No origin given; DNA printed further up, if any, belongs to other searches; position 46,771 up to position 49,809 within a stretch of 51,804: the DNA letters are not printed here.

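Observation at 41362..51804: Five-gene minus-strand operon (dynamin-like / SNF2 helicase / Mre11-like nuclease / Rad50-like ATPase / HNH nuclease): candidate undescribed DNA-targeting defence or repair system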

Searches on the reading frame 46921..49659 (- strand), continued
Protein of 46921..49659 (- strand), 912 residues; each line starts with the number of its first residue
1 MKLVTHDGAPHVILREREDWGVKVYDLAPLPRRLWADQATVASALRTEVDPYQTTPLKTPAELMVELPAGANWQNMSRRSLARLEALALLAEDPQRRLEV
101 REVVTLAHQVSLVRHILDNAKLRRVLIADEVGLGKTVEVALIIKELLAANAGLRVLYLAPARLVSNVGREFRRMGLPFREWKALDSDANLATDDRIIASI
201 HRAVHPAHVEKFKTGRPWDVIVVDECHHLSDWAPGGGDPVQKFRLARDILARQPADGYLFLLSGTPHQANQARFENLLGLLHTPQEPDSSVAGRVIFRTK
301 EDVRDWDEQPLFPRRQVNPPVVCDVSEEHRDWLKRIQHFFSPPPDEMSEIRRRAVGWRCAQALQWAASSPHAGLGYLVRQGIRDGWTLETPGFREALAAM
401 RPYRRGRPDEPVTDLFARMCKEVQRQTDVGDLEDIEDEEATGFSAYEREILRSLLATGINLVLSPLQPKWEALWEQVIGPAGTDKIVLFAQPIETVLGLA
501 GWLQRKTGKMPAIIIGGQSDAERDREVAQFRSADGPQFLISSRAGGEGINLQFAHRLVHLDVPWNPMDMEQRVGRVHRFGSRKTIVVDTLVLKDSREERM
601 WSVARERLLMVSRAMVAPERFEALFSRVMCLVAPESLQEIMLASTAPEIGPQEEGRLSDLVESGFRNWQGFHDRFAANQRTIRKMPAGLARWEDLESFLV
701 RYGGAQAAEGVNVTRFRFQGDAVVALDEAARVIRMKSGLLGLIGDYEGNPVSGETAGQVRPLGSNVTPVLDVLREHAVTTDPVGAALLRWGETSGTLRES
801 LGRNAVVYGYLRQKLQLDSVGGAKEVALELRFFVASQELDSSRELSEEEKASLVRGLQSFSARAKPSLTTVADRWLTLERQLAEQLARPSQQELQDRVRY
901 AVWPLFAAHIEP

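Call 19: find_encoding_contigs(protein=P0104, flank=10000, max_places=2)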
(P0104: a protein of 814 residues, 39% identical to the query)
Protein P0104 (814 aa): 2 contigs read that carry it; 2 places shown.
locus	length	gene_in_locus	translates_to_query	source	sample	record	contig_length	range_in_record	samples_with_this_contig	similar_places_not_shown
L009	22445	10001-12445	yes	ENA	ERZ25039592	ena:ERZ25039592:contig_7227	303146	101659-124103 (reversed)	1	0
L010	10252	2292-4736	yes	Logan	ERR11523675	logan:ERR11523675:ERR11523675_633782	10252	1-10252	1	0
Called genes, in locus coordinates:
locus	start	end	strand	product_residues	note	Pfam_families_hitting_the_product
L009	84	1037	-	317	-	PF00126:HTH_1, PF03466:LysR_substrate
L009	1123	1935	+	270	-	-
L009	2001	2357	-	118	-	-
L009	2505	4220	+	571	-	PF00270:DEAD (weak), PF04851:ResIII, PF18766:SWI2_SNF2, PF00271:Helicase_C, PF08463:EcoEI_R_C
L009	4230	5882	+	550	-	PF12161:HsdM_N, PF02384:N6_Mtase, PF01170:UPF0020 (weak), PF02384:N6_Mtase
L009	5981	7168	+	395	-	PF01420:Methylase_S (weak)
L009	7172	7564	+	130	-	PF02463:SMC_N (weak), PF13175:AAA_15, PF13476:AAA_23 (weak), PF13555:AAA_29 (weak)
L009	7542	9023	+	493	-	PF13304:AAA_21, PF13175:AAA_15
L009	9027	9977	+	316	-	-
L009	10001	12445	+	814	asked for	PF00350:Dynamin_N, PF01926:MMR_HSR1 (faint)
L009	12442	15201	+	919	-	PF00176:SNF2-rel_dom (faint), PF00270:DEAD, PF04851:ResIII, PF00271:Helicase_C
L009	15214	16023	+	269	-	-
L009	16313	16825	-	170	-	PF11848:DUF3368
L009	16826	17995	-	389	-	PF01381:HTH_3, PF07022:Phage_CI_repr (faint), PF12844:HTH_19, PF13560:HTH_31, PF06114:Peptidase_M78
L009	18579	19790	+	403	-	-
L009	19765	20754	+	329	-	-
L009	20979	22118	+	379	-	PF14462:Prok-E2_E (weak)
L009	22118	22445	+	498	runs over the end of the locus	PF00899:ThiF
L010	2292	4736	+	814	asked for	PF00350:Dynamin_N, PF01926:MMR_HSR1 (faint)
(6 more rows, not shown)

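Call 21: find_related_loci(query=A1, collection=genome_contigs, flank=10000)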
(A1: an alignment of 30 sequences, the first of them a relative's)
Query A1 (812 aa) in genome_contigs; peptide patterns used: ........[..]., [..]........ (x = any residue, [..] = any of these).
600 stretches matched a pattern (row limit reached: there are more); 10 encode a relative of the query (tblastn E <= 1e-3); 10 distinct loci.
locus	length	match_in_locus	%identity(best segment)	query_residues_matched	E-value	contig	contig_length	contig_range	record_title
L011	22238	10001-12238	37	9-769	1e-156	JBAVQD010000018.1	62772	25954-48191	MAG: Candidatus Sulfotelmatobacter sp. isolate MFD00689_ilm_asm_bin11 k127_146595, whole genome shotgun sequence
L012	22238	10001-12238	37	9-769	9e-156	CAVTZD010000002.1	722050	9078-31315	MAG: uncultured Acidobacteriaceae bacterium isolate MFD09286.bin.1.46 genome assembly, contig: contig_29440, whole genom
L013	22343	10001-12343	38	6-782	2e-143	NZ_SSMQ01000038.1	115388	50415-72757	Polyangium fumosum strain DSM 14668 Scaffold38_1, whole genome shotgun sequence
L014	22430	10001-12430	35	9-782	6e-143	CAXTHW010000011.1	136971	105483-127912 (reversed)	MAG TPA_asm: uncultured Rubrivivax sp. isolate public_SRR11456921_metawrap_bin.11 genome assembly, contig: public_SRR114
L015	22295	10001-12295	36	9-769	4e-136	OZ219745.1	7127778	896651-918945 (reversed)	MAG: Vicinamibacterales bacterium isolate d5a9b4ee-eb88-4731-bb2c-80bf662b4d04 genome assembly, chromosome: 2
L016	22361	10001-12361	35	9-787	7e-135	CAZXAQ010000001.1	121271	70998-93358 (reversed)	MAG TPA_asm: uncultured Flavobacteriaceae bacterium isolate SRP189682_co2_38 genome assembly, contig: NODE_68_length_121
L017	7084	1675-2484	24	51-356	1e-8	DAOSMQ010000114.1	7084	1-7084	MAG TPA_asm: Promineifilum sp. isolate AMR_MDS_2393 NODE_10650_length_7084_cov_4.797980, whole genome shotgun sequence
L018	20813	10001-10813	24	51-356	3e-8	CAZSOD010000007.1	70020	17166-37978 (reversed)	MAG TPA_asm: uncultured Ardenticatenaceae bacterium isolate binchicken_co197_395 genome assembly, contig: NODE_333_lengt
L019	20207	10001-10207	33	271-337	3e-6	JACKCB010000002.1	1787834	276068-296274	MAG: Ardenticatenaceae bacterium isolate HK-STAS-CHLO-36 HK-STAS-CHLO-36_2, whole genome shotgun sequence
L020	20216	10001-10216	32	268-337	5e-6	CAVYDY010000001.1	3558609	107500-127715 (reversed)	MAG: uncultured Chloroflexia bacterium isolate MFD03804.bin.2.16 genome assembly, contig: contig_1187, whole genome shot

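Call 28: search_protein_families(library=pfam, proteins=[L011:196-852:-, L011:797-2023:-, L011:1954-3345:-, L011:3346-3942:-, L011:12384-13175:+, L011:16514-17359:+, L014:15253-18804:+, L014:19172-22360:+, L014:3395-6031:-, L014:8764-10068:-], max_evalue=0.001)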
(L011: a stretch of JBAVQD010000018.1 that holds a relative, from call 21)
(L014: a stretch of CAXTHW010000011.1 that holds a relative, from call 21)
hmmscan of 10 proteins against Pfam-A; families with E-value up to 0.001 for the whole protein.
L011:196-852:- (218 aa): 0 families

L011:797-2023:- (408 aa): 4 families
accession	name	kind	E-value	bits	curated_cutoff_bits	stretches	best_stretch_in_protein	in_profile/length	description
PF06114.19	Peptidase_M78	-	6e-20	71.7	22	1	189-316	3-123/123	IrrE N-terminal-like domain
PF01381.28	HTH_3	-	3.6e-11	43.4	23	1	39-91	1-53/55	Helix-turn-helix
PF13560.12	HTH_31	-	1.4e-09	38.5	27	1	34-90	1-58/64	Helix-turn-helix domain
PF12844.13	HTH_19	-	3.5e-08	33.7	30.2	1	36-95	1-60/64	Helix-turn-helix domain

L011:1954-3345:- (463 aa): 1 family
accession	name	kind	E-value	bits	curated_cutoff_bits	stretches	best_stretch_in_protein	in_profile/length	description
PF06508.19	QueC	-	0.0005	20.1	22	0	270-352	133-208/210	Queuosine biosynthesis protein QueC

L011:3346-3942:- (198 aa): 0 families

L011:12384-13175:+ (263 aa): 0 families

L011:16514-17359:+ (281 aa): 0 families

L014:15253-18804:+ (1183 aa): 1 family
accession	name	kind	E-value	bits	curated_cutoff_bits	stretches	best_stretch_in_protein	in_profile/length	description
PF01555.25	N6_N4_Mtase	-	1.2e-32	114.1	26.7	1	388-715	1-220/221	DNA methylase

L014:19172-22360:+ (1062 aa): 1 family
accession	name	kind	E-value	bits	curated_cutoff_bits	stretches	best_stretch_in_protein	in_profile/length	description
PF04851.21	ResIII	-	1.7e-09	38.3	22.5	1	135-318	8-141/164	Type III restriction enzyme, res subunit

L014:3395-6031:- (878 aa): 3 families
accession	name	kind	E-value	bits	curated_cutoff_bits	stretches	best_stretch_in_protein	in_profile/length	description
PF13476.12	AAA_23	-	4e-06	28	27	1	18-84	13-74/201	AAA domain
PF02463.25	SMC_N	-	0.00023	21.1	40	0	334-868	86-206/220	RecF/RecN/SMC N terminal domain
PF13514.12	AAA_27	-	0.00026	21.1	22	1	1-59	1-60/206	AAA domain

L014:8764-10068:- (434 aa): 0 families

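Call 29: search_protein_families(library=pfam, proteins=[L013:7910-9385:+, L013:15640-18096:-, L013:5861-7453:-, L015:5427-9020:+, L015:9329-9898:+, L015:15661-16863:+, L015:17586-20006:-, L016:15583-18534:+, L016:20178-21524:-, L016:3964-5769:-], max_evalue=0.001)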
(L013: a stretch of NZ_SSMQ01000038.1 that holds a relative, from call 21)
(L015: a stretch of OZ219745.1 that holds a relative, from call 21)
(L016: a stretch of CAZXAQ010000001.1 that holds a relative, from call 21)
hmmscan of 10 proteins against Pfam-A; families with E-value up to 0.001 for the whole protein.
L013:7910-9385:+ (491 aa): 2 families
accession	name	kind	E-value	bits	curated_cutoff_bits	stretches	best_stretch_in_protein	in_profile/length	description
PF01207.24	Dus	-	3.1e-83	279.9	20.4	1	181-489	1-309/311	Dihydrouridine synthase (Dus)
PF00977.27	His_biosynth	-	8.5e-05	22.5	23.6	1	319-406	30-115/228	Histidine biosynthesis protein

L013:15640-18096:- (818 aa): 0 families

L013:5861-7453:- (530 aa): 1 family
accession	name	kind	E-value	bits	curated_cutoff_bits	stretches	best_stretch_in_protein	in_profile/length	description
PF10092.14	DUF2330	-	4.2e-26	92.2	24.7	1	54-298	3-240/279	Uncharacterized protein conserved in bacteria (DUF2330)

L015:5427-9020:+ (1197 aa): 9 families
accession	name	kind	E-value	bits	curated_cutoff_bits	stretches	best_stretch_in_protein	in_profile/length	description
PF13604.12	AAA_30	-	5.7e-27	95.1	27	1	561-709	7-144/191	AAA domain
PF13245.12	AAA_19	-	1.4e-23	84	25.1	1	562-697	3-133/134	AAA domain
PF13538.12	UvrD_C_2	-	3.8e-15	55.9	27.4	1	982-1029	1-52/52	UvrD-like helicase C-terminal domain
PF01443.25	Viral_helicase1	-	5.5e-15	56.2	21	2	975-1029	175-227/228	Viral superfamily 1 RNA helicase core domain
PF13086.12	AAA_11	-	1.8e-10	41.4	27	1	654-696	213-253/257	AAA domain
PF13401.12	AAA_22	-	7.8e-07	29.9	27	1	570-692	5-125/130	AAA domain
PF05127.21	NAT10_TcmA_helicase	-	0.00045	20.6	22.7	1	574-679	1-114/176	RNA cytidine acetyltransferase NAT10/TcmA, helicase domain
PF02562.22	PhoH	-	0.00059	19.8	27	0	561-595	10-43/205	PhoH-like protein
PF00005.33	ABC_tran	-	0.00065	20.7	25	0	567-604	8-45/137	ABC transporter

L015:9329-9898:+ (189 aa): 0 families

L015:15661-16863:+ (400 aa): 4 families
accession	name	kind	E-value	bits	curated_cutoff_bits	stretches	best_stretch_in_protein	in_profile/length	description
PF00578.27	AhpC-TSA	-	1.3e-19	70.8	26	1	265-378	4-122/124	AhpC/TSA family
PF08534.16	Redoxin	-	1.4e-16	61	26.6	1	266-386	6-137/148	Redoxin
PF13905.12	Thioredoxin_8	-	5.9e-09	36.6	27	1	286-376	1-93/94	Thioredoxin-like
PF00085.26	Thioredoxin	-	0.00013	22.4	23.5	1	287-333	19-64/103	Thioredoxin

L015:17586-20006:- (806 aa): 2 families
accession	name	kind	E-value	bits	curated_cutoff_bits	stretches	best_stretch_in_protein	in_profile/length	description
PF12704.14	MacB_PCD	-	1.1e-29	104.7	27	2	19-239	2-205/207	MacB-like periplasmic core domain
PF02687.27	FtsX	-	2.7e-26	92.4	25.5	2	685-798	2-120/120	FtsX-like permease C-terminal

L016:15583-18534:+ (983 aa): 4 families
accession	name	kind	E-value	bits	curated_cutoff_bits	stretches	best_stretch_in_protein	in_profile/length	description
PF00271.37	Helicase_C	-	6e-13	49.4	23.5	1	443-551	11-110/110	Helicase conserved C-terminal domain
PF00176.29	SNF2-rel_dom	-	9.5e-13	48.3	24.9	1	123-296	18-185/290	SNF2-related domain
PF04851.21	ResIII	-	4e-09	37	22.5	1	115-275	20-163/164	Type III restriction enzyme, res subunit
PF00270.35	DEAD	-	3.7e-06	27.2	26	1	124-276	16-162/167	DEAD/DEAH box helicase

L016:20178-21524:- (448 aa): 0 families

L016:3964-5769:- (601 aa): 0 families

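Call 31: find_related_loci(query=A2, collection=metagenome_contigs, flank=10000)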
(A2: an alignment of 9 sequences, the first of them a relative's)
Query A2 (737 aa) in metagenome_contigs; peptide patterns used: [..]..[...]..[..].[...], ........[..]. (x = any residue, [..] = any of these).
420 stretches matched a pattern; 204 encode a relative of the query (tblastn E <= 1e-3); the best 80 are kept; 80 distinct loci.
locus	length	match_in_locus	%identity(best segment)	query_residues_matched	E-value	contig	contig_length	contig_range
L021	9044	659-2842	65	1-730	0e+0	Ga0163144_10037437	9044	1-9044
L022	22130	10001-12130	54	1-725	0e+0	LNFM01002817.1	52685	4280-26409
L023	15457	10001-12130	54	1-725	0e+0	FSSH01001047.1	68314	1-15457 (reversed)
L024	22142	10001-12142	53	1-723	0e+0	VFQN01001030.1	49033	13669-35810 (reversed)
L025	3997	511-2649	50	1-722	0e+0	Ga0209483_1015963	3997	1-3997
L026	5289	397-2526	51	1-725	0e+0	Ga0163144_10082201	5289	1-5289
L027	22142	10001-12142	52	1-730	0e+0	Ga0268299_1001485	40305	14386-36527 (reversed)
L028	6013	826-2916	51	1-707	0e+0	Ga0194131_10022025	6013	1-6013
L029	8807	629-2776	52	1-732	0e+0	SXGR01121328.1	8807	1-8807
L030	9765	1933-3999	44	1-699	2e-169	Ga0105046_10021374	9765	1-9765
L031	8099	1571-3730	42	3-722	7e-167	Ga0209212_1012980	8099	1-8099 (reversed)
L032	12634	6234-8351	41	3-705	7e-160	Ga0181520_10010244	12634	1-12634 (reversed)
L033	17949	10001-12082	39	2-705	6e-159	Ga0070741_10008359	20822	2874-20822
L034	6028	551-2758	39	3-737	4e-160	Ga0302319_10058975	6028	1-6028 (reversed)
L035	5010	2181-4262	40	7-707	1e-157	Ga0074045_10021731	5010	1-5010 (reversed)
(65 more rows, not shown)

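Call 34: search_solved_structures(query=L001:2995-5430:+, max_evalue=0.01)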
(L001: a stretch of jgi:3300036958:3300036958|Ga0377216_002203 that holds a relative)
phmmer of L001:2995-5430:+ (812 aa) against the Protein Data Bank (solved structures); distinct sequences matched with E-value up to 0.01: 2.
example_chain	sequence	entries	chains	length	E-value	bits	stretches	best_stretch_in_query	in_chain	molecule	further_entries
2j68_A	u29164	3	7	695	0.00016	23.5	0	49-110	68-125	BACTERIAL DYNAMIN-LIKE PROTEIN | DYNAMIN FAMILY PROTEIN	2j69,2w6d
6j72_A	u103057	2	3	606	0.0028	19.4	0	262-313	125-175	Isoniazid inducible gene protein IniA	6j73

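Call 35: search_solved_structures(query=window:46924-49659:-, max_evalue=0.00001)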
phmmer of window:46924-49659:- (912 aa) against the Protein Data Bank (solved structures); distinct sequences matched with E-value up to 0.00001: 74 (the best 60 are shown).
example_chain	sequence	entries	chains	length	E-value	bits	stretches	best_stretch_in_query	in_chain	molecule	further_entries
8so8_A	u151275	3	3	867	1.3e-26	96.3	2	483-592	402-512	RNA polymerase-associated protein RapA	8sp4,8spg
6bog_A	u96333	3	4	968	1.8e-26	95.8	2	483-592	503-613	RNA polymerase-associated protein RapA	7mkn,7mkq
7m8e_F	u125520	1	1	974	1.9e-26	95.8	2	483-592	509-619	RNA polymerase-associated protein RapA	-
4s20_K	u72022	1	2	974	1.9e-26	95.8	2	483-592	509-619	RNA polymerase-associated protein RapA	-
8t0l_F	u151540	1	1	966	1.3e-25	93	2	483-592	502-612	RNA polymerase-associated protein RapA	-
7xyg_K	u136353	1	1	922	1.2e-14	56.8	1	483-610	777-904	ATP-dependent helicase fft3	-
7xyf_K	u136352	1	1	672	1.2e-14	56.7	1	483-606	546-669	ATP-dependent helicase fft3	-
1z63_A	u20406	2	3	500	1.7e-14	56.2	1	483-601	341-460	Helicase of the snf2/rad54 family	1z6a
6ftx_W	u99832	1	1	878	5.3e-14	54.6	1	485-655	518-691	Chromatin-remodeling ATPase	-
9ge5_G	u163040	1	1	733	6.1e-14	54.4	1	516-608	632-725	Chromatin-remodeling ATPase INO80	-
6hts_G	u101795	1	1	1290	7.7e-14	54.1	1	516-621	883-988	Chromatin-remodeling ATPase INO80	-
7zi4_G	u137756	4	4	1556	1.3e-13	53.3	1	516-621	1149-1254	Chromatin-remodeling ATPase INO80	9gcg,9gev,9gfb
6ryr_W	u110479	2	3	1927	1.5e-13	53.2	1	482-611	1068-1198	Chromodomain-helicase-DNA-binding protein 4,Chromodomain-helicase-DNA-binding protein 4,Ch | Chromodomain-helicase-DNA-binding protein 4,CHD4,Chromodomain-helic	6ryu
3mwy_W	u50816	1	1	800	6.3e-13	51.1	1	485-610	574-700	Chromo domain-containing protein 1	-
9n6h_K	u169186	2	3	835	7e-13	50.9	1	485-610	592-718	Chromo domain-containing protein 1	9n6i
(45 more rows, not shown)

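Call 47: find_homologous_proteins(query=L001:2-2997:+, max_evalue=1e-20)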
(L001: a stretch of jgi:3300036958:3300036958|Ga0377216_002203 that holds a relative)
Query L001:2-2997:+ (998 aa): 8000 proteins with E <= 1e-20 among 8000 candidates; the best 120 are listed.
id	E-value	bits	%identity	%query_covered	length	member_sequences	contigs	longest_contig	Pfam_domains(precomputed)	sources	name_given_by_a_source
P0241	0.0e+0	2271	100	100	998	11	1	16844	PF02384.23,PF07669.18,PF20473.5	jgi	jgi:hypothetical protein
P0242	0.0e+0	1769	82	98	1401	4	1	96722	PF02384.23,PF07669.18,PF20473.5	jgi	-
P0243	0.0e+0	1622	74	98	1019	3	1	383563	PF02384.23,PF07669.18,PF20473.5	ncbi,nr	ncbi:MAG: N-6 DNA methylase [Opitutaceae bacterium]|nr:N-6 DNA methylase [Opitutaceae bacterium]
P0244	0.0e+0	1509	69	98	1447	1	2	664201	PF02384.23,PF07669.18,PF20473.5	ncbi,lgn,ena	-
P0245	0.0e+0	1500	69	98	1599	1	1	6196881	PF02384.23,PF07669.18,PF20473.5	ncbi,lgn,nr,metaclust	ncbi:type I restriction-modification system methyltransferase subunit [Opitutaceae bacterium TAV1]|n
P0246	0.0e+0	1457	68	98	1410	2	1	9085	PF02384.23,PF07669.18,PF20473.5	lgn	-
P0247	0.0e+0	1456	68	98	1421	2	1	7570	PF02384.23,PF07669.18,PF20473.5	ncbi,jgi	jgi:hypothetical protein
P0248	0.0e+0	1454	68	98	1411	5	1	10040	PF02384.23,PF07669.18,PF20473.5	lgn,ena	-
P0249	0.0e+0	1440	67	98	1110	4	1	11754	PF02384.23,PF07669.18,PF20473.5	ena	-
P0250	0.0e+0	1438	67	98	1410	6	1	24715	PF02384.23,PF07669.18,PF20473.5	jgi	jgi:hypothetical protein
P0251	0.0e+0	1426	64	98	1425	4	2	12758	PF02384.23,PF07669.18,PF20473.5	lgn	-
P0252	0.0e+0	1417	66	98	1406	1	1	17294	PF02384.23,PF07669.18,PF20473.5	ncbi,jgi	jgi:hypothetical protein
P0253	0.0e+0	1406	65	98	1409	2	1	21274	PF02384.23,PF07669.18,PF20473.5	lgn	-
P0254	0.0e+0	1395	65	98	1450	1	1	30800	PF02384.23,PF07669.18,PF20473.5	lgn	-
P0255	0.0e+0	1393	65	98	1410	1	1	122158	PF02384.23,PF07669.18,PF20473.5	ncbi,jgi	ncbi:MAG: hypothetical protein RL324_706 [Verrucomicrobiota bacterium]|jgi:hypothetical protein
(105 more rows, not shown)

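Call 48: find_encoding_contigs(protein=P0242, flank=10000, max_places=1)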
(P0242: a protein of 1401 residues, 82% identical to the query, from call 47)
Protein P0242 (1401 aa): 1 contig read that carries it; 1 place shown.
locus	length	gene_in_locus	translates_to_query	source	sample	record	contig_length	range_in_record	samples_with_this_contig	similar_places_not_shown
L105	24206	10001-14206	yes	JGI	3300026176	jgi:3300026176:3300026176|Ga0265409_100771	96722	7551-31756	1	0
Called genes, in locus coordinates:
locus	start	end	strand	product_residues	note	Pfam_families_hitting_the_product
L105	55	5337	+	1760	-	PF00270:DEAD, PF00271:Helicase_C (weak), PF09369:MZB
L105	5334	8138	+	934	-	PF00176:SNF2-rel_dom, PF00270:DEAD (weak), PF04851:ResIII, PF00271:Helicase_C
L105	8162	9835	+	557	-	PF04326:SLFN_AlbA_2 (weak), PF13749:HATPase_c_4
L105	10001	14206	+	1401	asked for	PF02384:N6_Mtase (weak), PF20473:MmeI_Mtase, PF07669:Eco57I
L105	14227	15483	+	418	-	PF00149:Metallophos, PF12850:Metallophos_2 (weak)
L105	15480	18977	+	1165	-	PF02463:SMC_N (faint), PF13476:AAA_23, PF13514:AAA_27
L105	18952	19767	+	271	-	PF13391:HNH_2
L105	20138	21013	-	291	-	PF08843:AbiEii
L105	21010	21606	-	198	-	PF13338:AbiEi_4 (weak)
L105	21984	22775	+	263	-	PF17194:AbiEi_3_N, PF11459:AbiEi_3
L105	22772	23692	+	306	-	PF08843:AbiEii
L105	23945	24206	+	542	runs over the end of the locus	PF03853:YjeF_N, PF01256:Carb_kinase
